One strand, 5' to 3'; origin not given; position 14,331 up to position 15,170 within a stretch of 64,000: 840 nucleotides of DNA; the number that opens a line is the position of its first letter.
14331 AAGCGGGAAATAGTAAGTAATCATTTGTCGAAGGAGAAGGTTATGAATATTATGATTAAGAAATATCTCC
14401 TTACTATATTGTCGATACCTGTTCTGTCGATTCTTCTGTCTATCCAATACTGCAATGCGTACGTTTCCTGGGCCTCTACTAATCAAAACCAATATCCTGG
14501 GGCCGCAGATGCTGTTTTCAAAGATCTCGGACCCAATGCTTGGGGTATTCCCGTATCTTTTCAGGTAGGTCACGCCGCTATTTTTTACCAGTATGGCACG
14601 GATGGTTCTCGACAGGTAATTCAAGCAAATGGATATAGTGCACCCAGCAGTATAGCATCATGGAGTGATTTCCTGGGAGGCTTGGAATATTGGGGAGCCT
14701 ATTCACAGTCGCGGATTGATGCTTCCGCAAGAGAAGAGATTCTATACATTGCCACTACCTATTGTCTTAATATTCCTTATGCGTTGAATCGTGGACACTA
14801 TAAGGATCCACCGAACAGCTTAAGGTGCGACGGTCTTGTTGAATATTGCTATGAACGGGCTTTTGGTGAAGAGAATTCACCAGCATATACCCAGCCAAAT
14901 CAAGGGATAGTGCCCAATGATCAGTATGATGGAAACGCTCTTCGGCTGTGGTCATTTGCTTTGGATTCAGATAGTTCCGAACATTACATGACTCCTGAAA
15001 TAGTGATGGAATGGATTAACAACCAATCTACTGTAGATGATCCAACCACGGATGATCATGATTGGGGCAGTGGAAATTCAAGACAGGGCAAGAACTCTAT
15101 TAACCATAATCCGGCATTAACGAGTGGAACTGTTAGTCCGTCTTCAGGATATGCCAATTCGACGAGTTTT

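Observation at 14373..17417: Permuted NlpC/P60 catalytic domain displayed on a long Ig stalk with choice-of-anchor U and a GlyGly-CTERM-like tail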

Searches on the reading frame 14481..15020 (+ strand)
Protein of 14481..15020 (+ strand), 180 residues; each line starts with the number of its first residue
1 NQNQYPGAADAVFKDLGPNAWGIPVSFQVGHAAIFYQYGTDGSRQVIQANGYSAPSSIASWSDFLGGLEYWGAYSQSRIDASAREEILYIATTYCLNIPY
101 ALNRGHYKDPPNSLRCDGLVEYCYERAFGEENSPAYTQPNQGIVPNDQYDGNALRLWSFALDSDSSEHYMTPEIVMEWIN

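Call 12: find_homologous_proteins(query=A1, max_evalue=0.01)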
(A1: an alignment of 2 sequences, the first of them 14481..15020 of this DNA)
Query A1 (2 sequences) (180 aa, profile of the alignment): 44 proteins with E <= 0.01 among 673 candidates.
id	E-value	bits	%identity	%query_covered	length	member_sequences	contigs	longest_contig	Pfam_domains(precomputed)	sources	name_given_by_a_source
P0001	3.8e-122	424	37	65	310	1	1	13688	PF17957.8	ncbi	-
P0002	3.7e-26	110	35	48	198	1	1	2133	-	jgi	jgi:hypothetical protein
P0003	1.1e-24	105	36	48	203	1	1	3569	-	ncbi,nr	ncbi:MAG: hypothetical protein QME42_09700 [bacterium]|nr:hypothetical protein [bacterium]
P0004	2.2e-22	98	33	46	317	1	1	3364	-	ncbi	-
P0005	1.7e-21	95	32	69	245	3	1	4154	-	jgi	-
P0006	3.0e-20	91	27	70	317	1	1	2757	PF17957.8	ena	-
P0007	3.6e-20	91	27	69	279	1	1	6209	-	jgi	-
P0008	1.0e-18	86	28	71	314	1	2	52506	PF17957.8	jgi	jgi:hypothetical protein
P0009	8.8e-17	80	85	7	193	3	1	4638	-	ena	-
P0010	7.9e-15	73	36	38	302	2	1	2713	-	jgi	jgi:hypothetical protein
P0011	1.4e-13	69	30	49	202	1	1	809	-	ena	-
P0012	2.3e-12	65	27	66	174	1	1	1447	-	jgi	-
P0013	2.2e-11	62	34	49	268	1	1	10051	-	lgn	-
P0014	1.2e-9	56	42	25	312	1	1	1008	-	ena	-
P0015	6.3e-9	54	28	78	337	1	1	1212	-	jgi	-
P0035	5.8e-4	38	39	37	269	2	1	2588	PF05708.19,PF17957.8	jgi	-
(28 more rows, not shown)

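Call 16: search_protein_families(library=pfam, alignment_id=A2, max_evalue=0.1)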
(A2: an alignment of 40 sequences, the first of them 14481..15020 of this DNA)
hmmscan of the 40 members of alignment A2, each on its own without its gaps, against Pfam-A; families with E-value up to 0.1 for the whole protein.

A. member 1, window:14481-15020:+ (180 aa): 1 family
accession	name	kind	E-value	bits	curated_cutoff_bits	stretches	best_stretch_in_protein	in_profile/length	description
PF05708.18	Peptidase_C92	-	0.017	15.6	27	1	29-129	25-122/166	Permuted papain-like amidase enzyme, YaeF/YiiX, C92 family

B. families by the number of members that match (of 40 scanned): 18 families
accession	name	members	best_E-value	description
PF05708.18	Peptidase_C92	9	8.3e-06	Permuted papain-like amidase enzyme, YaeF/YiiX, C92 family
PF17957.7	Big_7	5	6.2e-10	Bacterial Ig domain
PF19077.6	Big_13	4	0.001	Bacterial Ig-like domain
PF14200.12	RicinB_lectin_2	3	7.7e-20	Ricin-type beta-trefoil lectin domain-like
PF00652.28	Ricin_B_lectin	2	1.2e-09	Ricin-type beta-trefoil lectin domain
PF16355.11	DUF4982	2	0.01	Domain of unknown function (DUF4982)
PF12245.14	Big_3_2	2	0.026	Bacterial Ig-like domain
PF00877.26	NLPC_P60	2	0.066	NlpC/P60 family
PF00404.24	Dockerin_1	1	5.5e-05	Dockerin type I domain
PF09610.15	Myco_arth_vir_N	1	0.011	Mycoplasma virulence signal region (Myco_arth_vir_N)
PF17876.7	CSD2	1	0.03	Cold shock domain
PF13750.12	Big_3_3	1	0.038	Bacterial Ig-like domain (group 3)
PF21340.4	Polysacc_lyase-like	1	0.042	Cip1-like, core domain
PF19232.4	DUF5885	1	0.058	Family of unknown function (DUF5885)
PF16395.11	DUF5004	1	0.061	Domain of unknown function (DUF5004)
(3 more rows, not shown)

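Call 19: search_protein_representatives(alignment_id=A1)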
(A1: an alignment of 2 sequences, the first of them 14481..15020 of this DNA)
Query: 2 sequences, 229 profile positions. Proteins with E-value up to 0.001 (for the whole library): 166; up to 1e-10: 38; up to 1e-30: 3. The best 150 are listed.
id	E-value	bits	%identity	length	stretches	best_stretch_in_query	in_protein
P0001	1.2e-122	424.2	-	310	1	1-213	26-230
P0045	1.2e-86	306.4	-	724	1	1-229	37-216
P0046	1.1e-37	146.3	-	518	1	9-208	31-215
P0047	1.3e-28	116.5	-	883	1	14-229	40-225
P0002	1.2e-26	110.1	-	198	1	10-181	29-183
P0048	1.2e-26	110.1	-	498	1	9-193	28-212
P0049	9.6e-26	107.2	-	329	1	11-205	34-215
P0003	3.4e-25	105.4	-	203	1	4-164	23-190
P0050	1.1e-24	103.7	-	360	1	10-191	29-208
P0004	6.9e-23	97.8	-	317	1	7-191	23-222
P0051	1.7e-22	96.5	-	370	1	10-205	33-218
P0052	3.0e-21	92.4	-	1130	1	69-229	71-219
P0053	1.0e-19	87.4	-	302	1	7-205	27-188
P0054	2.5e-18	82.9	-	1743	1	72-229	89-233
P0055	4.3e-18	82.1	-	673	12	98-142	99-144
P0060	1.5e-16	77.1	-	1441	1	13-205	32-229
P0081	1.2e-09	54.4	-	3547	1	6-205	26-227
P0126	1.6e-05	41.0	-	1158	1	68-229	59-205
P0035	1.8e-04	37.5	-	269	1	87-164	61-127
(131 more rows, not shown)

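Call 21: predict_structure(alignment_id=A2)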
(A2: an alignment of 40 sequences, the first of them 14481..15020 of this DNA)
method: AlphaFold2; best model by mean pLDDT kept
length: 180 residues; sequences in the alignment: 40
mean_pLDDT: 81.3   pTM: 0.81
mean pLDDT of the five models: 81.3, 79.0, 78.4, 78.0, 77.9
residues with pLDDT >= 90: 83; 70-90: 49; 50-70: 41; < 50: 7
segments of 3 or more residues with pLDDT < 50: none
pLDDT, mean of each block of 10 residues (from residue 1): 76 85 65 93 92 86 93 93 96 93 77 91 92 60 71 52 58 89
secondary structure, 60 per line:
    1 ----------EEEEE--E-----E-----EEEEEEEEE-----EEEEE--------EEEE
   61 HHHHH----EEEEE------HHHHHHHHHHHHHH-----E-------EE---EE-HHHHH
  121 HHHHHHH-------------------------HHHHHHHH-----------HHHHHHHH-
elements in order: E11-15 E30-38 E44-48 E57-60 H61-65 E70-74 H81-94 H116-127 H153-160 H172-179

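Call 23: fold_search(model_id=the predicted structure, library=pdb)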
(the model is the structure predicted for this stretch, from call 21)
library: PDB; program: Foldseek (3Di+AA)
matches with E <= 10: 292; with E <= 0.001: 0
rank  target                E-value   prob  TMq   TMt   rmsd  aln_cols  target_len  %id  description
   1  6due                  1.8e-01  0.10  0.21  0.07  14.4       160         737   15  Toxoplasma gondii MyoA, a Class-XIV myosin, in the pre-powerstroke state (released 2018-10-31)
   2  7yn2_A                2.7e-01  0.10  0.21  0.12  14.7       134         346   15  Crystal structure of CcbD with methylthiolincosamide (released 2023-08-02)
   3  6tnu_BM               4.4e-01  0.12  0.19  0.20   8.3        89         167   11  Yeast 80S ribosome in complex with eIF5A and decoding A-site and P-site tRNAs. (released 2020-04-22)
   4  6tu7_AP1              4.4e-01  0.10  0.22  0.07  12.8       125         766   13  Structure of PfMyoA decorated Plasmodium Act1 filament (released 2021-01-13)
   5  4b9w_A                5.0e-01  0.15  0.20  0.19  11.7       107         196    5  Structure of extended Tudor domain TD3 from mouse TDRD1 in complex with MILI peptide containing dimethylarginine 45. (released 2012-10-17)
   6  6i7d_D                6.0e-01  0.08  0.22  0.07  12.9       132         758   11  Plasmodium falciparum Myosin A, post-rigor and rigor-like states (released 2019-08-07)
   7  3r5z_A                6.4e-01  0.06  0.17  0.21  11.8       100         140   12  Structure of a Deazaflavin-dependent reductase from Nocardia farcinica, with co-factor F420 (released 2012-01-18)
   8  9dks_B                6.8e-01  0.21  0.20  0.12   5.2        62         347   19  Crystal structure of CcbD C19S mutant complexed with single PCP domain of CcbZ (released 2025-09-17)
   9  6snt_l                6.8e-01  0.14  0.21  0.22   6.2        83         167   11  Yeast 80S ribosome stalled on SDD1 mRNA. (released 2020-03-04)
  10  9dkr_B                6.8e-01  0.07  0.21  0.12  14.7       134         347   15  Crystal structure of CcbD complexed with PCP domain of CcbZ (released 2025-10-01)
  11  7yn2_B                8.2e-01  0.20  0.20  0.12   5.1        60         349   20  Crystal structure of CcbD with methylthiolincosamide (released 2023-08-02)
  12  5j39_A                8.2e-01  0.11  0.19  0.18  13.1       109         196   14  Crystal Structure of the extended TUDOR domain from TDRD2 (released 2016-04-13)
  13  5j39_B                8.2e-01  0.11  0.19  0.18  13.1       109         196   14  Crystal Structure of the extended TUDOR domain from TDRD2 (released 2016-04-13)
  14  9v4o                  8.8e-01  0.09  0.21  0.05   9.6       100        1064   13  Cryo-EM structure of A. thaliana MET1 with bound SAH (released 2025-11-26)
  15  6v98                  8.8e-01  0.05  0.24  0.24  10.8       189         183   14  Crystal structure of Type VI secretion system effector, TseH (VCA0285) (released 2020-01-15)
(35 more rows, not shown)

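Call 24: search_protein_families(library=ncbifam, proteins=[P0047, P0052, P0046, P0054, P0060, P0081], max_evalue=0.01)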
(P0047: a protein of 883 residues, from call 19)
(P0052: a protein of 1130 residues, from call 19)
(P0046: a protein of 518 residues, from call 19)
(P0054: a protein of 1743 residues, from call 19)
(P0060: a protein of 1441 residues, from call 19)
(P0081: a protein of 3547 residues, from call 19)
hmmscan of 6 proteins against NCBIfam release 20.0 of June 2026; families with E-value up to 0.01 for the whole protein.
P0047 (883 aa): 4 families
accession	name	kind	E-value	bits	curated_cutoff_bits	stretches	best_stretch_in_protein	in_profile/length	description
TIGR04183.1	Por_Secre_tail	domain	6.7e-12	45.2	23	1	808-881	3-71/72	T9SS type A sorting domain-containing protein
NF038113.1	T9SSA_dep_M36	equivalog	2.7e-08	32.5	885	1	800-881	792-868/869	T9SS-dependent M36 family metallopeptidase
NF050177.1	TapA_OM_Porphy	equivalog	0.00089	18.1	500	1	807-881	474-543/544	TapA/TapC family T9SS-dependent outer membrane protein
NF052323.1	T9SSA_dep_M6i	equivalog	0.005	14.8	600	1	808-872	962-1028/1043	T9SS-dependent M6-like inactivated metalloprotease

P0052 (1130 aa): 0 families

P0046 (518 aa): 1 family
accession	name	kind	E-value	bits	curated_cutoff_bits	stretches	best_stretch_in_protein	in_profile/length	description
NF047446.1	barrel_OmpL47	domain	0.00016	22.1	40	0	319-344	42-67/68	OmpL47-type beta-barrel domain-containing protein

P0054 (1743 aa): 11 families
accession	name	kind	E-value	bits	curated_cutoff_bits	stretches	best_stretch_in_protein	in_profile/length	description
TIGR03300.1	assembly_YfgL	equivalog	1.8e-47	161.8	285.2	3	1222-1350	44-173/377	outer membrane protein assembly factor BamB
NF008351.0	PRK11138.1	equivalog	2.7e-44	151.3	423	4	1234-1306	116-188/394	outer membrane protein assembly factor BamB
NF053615.1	SerThrKinAfsKStmc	equivalog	4.7e-44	151.2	1300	3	1235-1342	702-804/809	protein serine/threonine kinase AfsK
TIGR03075.1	PQQ_enz_alc_DH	subfamily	1.3e-28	99.9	480.05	4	1195-1325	19-172/530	PQQ-dependent dehydrogenase, methanol/ethanol family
TIGR04247.1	NosD_copper_fam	subfamily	6.1e-27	94.2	300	2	933-1049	1-118/377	nitrous oxide reductase family maturation protein NosD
TIGR04528.1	acido_non_PQQ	subfamily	6.1e-17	61.5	650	3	1229-1349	49-180/493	acido-empty-quinoprotein group A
NF012200.0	choice_anch_D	domain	7.1e-15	55.5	45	1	712-806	13-108/108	choice-of-anchor D domain-containing protein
TIGR03804.1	para_beta_helix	repeat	1.4e-10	40.7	19.45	2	1008-1048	1-41/44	parallel beta-helix repeat protein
NF042425.1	Amuc_1099_fam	equivalog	7.1e-06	25.8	50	1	1621-1677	129-183/321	Amuc_1099 family pilus-like system protein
NF058578.1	CPR_pilus_PamR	equivalog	0.00015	20.7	300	1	858-905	182-228/297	pilus system RbmA-like protein PamR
NF041516.1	PA2928_fam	subfamily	0.00035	20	70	0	1377-1444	315-374/376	PA2928 family protein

P0060 (1441 aa): 0 families

P0081 (3547 aa): 1 family
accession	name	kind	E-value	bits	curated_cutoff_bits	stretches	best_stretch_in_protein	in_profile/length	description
TIGR04183.1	Por_Secre_tail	domain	6.8e-05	22.8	23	1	3471-3545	4-71/72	T9SS type A sorting domain-containing protein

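Call 25: search_solved_structures(query=A2, max_evalue=10, show_alignments=5)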
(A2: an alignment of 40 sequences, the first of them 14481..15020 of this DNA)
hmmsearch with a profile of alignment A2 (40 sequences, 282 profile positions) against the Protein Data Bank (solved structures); distinct sequences matched with E-value up to 10: 3.
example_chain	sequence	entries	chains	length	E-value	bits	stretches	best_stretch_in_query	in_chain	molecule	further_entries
9ubf_A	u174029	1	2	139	0.021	17.7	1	120-186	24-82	Cell wall hydrolase Tn916-like,CTn7-Orf16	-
4hpe_A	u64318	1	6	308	0.094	15.6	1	122-186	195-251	Putative cell wall hydrolase Tn916-like,CTn1-Orf17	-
9kvu_A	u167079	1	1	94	0.25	14.2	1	195-263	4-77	bacterial immunoglobulin domain B1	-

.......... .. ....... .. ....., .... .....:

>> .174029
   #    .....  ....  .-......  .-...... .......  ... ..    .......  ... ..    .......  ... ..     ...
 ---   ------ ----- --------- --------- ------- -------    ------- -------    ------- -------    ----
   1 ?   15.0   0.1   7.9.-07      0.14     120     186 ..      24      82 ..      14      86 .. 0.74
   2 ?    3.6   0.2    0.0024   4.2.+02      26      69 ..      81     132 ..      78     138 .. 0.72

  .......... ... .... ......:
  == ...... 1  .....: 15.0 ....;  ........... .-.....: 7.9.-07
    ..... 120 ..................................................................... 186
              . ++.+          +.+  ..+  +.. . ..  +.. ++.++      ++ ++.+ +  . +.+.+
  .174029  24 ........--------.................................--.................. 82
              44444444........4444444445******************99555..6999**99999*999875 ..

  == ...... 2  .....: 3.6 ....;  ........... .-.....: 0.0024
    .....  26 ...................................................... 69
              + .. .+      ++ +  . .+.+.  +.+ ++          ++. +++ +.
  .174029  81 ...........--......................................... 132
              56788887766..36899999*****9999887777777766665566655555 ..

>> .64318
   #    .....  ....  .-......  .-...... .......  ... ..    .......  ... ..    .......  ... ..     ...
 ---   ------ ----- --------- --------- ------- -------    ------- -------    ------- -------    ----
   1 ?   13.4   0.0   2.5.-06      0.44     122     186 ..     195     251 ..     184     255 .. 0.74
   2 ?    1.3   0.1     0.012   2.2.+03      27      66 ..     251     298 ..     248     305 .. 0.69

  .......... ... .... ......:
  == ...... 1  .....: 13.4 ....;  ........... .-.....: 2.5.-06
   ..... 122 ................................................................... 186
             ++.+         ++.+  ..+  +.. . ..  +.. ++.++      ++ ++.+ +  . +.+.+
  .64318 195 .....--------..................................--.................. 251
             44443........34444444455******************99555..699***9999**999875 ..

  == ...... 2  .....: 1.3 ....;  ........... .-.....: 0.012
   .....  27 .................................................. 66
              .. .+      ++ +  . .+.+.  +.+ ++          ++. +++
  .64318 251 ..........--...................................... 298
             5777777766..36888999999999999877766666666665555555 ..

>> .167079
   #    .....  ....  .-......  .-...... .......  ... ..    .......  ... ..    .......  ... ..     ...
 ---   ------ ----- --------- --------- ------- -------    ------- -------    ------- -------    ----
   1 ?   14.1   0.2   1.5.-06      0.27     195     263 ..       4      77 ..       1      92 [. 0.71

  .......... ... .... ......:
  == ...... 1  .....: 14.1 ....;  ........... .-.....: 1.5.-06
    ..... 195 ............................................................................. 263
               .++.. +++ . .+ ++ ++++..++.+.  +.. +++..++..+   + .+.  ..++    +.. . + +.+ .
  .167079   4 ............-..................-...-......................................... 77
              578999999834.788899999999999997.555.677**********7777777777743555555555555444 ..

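Call 28: fold_search(model_id=the predicted structure, library=viral)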
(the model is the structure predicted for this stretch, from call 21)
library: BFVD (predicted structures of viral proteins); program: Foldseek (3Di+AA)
matches with E <= 10: 519; with E <= 0.001: 0
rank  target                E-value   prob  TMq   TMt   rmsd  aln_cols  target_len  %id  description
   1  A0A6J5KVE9            4.0e-03  0.97  0.41  0.45  13.0       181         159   10  Uncharacterized protein [uncultured Caudovirales phage]
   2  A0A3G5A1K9            4.2e-03  1.00  0.47  0.38   5.0       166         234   11  Uncharacterized protein [Harvfovirus sp.]
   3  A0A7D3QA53            5.4e-03  1.00  0.46  0.44   4.9       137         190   17  (no name in the UniProt tables at hand)
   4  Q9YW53                1.2e-02  1.00  0.49  0.46   3.5       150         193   10  ORF MSV039 putative Molluscum contagiosum MCV062 homolog (Vaccinia G6R), similar to GB:U60315 [Melanoplus sanguinipes entomopoxvirus]
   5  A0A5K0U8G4            1.5e-02  1.00  0.53  0.36   5.3       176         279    9  Protein OPG091 [Yasminevirus sp. GU-2018]
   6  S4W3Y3                2.3e-02  0.96  0.43  0.33   5.8       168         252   12  Endopeptidase incomplete domain containing protein [Pandoravirus salinus]
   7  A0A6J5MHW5            4.0e-02  0.82  0.42  0.43   8.6       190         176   13  Uncharacterized protein [uncultured Caudovirales phage]
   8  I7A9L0                8.1e-02  0.69  0.20  0.26   7.8        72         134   17  Uncharacterized protein [Streptomyces phage phiELB20]
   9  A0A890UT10            9.7e-02  0.47  0.24  0.36   4.9        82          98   20  Uncharacterized protein [Microbacterium phage Shocker]
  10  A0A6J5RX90            1.2e-01  0.69  0.28  0.24   4.9        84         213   21  CHAP domain containing protein [uncultured Caudovirales phage]
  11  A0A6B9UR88            1.4e-01  0.44  0.42  0.27  17.7       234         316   12  (no name in the UniProt tables at hand)
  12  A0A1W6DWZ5            1.4e-01  0.35  0.21  0.32  10.0        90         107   16  Uncharacterized protein [Sphingobium phage Lacusarx]
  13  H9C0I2                1.6e-01  0.41  0.24  0.39   5.7        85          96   14  (no name in the UniProt tables at hand)
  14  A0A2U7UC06            1.7e-01  0.69  0.31  0.28   5.3       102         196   12  Uncharacterized protein [Pandoravirus neocaledonia]
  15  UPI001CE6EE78         2.1e-01  0.44  0.27  0.23   6.0        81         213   15  (no name look-up for this kind of identifier)
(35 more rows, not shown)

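Call 32: search_solved_structures(query=P0035, max_evalue=10, show_alignments=3)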
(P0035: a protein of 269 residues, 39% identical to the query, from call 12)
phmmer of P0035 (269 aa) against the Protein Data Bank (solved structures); distinct sequences matched with E-value up to 10: 2.
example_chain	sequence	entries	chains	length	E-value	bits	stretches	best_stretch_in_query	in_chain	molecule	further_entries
2yn3_A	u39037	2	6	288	0.066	15.7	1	226-261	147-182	PUTATIVE INNER MEMBRANE PROTEIN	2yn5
1nt2_A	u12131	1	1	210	0.19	14.1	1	64-158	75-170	Fibrillarin-like pre-rRNA processing protein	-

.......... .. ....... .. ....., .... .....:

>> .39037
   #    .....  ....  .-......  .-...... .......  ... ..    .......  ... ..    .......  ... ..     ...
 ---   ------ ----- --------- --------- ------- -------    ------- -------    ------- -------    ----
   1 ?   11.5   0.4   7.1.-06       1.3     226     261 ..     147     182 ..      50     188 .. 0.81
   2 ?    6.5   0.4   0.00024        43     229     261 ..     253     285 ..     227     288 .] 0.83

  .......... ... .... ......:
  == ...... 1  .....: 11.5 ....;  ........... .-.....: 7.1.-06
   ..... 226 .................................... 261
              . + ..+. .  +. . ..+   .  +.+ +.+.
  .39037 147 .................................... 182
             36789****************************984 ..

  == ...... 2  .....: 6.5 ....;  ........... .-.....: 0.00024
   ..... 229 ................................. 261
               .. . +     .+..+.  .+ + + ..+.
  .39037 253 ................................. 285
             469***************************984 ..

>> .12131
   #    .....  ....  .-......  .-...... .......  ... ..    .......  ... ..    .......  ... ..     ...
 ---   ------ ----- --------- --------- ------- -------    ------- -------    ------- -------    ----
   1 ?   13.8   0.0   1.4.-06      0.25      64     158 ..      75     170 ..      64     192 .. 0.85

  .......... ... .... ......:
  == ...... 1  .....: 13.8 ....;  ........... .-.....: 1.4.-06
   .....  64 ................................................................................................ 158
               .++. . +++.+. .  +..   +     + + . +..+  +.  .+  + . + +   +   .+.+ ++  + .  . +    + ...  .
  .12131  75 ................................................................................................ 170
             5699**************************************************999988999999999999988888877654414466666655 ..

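Call 33: find_encoding_contigs(protein=P0047, flank=8000, max_places=3)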
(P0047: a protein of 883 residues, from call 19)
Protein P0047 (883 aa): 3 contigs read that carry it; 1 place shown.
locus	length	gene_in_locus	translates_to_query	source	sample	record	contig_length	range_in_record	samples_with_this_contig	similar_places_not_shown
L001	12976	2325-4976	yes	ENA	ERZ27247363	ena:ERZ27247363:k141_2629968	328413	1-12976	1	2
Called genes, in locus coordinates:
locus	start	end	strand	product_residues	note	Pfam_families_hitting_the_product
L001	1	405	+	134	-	?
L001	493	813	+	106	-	-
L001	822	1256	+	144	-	-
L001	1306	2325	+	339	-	PF03130:HEAT_PBS (faint), PF00514:Arm (faint), PF13646:HEAT_2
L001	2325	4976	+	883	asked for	PF18962:Por_Secre_tail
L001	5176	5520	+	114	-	-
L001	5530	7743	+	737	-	PF01966:HD, PF18019:Cas3_HD (weak), PF02562:PhoH (faint), PF04851:ResIII, PF00270:DEAD, PF00271:Helicase_C (weak), PF22590:Cas3-like_C_2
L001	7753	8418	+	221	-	PF09704:Cas_Cas5d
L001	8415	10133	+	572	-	PF09709:Cas_Csd1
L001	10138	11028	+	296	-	PF05107:Cas_Cas7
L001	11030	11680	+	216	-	PF01930:Cas_Cas4, PF12705:PDDEXK_1 (weak)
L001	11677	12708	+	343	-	PF01867:Cas_Cas1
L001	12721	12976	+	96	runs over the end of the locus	PF09827:CRISPR_Cas2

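Call 37: find_encoding_contigs(protein=P0052, flank=6000, max_places=2)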
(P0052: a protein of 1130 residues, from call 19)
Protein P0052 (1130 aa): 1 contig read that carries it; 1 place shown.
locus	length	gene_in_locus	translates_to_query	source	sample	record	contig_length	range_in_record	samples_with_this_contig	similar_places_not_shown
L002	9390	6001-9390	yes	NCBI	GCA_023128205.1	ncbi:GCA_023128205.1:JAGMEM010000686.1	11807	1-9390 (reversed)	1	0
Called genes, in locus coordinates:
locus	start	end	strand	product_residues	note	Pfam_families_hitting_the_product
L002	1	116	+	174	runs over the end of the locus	PF06445:GyrI-like, PF14526:Cass2 (weak)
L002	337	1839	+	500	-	-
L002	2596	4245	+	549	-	PF13860:FlgD_ig (faint), PF18962:Por_Secre_tail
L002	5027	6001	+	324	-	PF03130:HEAT_PBS (faint), PF00514:Arm (faint), PF02985:HEAT (faint), PF13513:HEAT_EZ (faint), PF13646:HEAT_2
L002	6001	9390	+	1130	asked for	PF00932:LTD (weak)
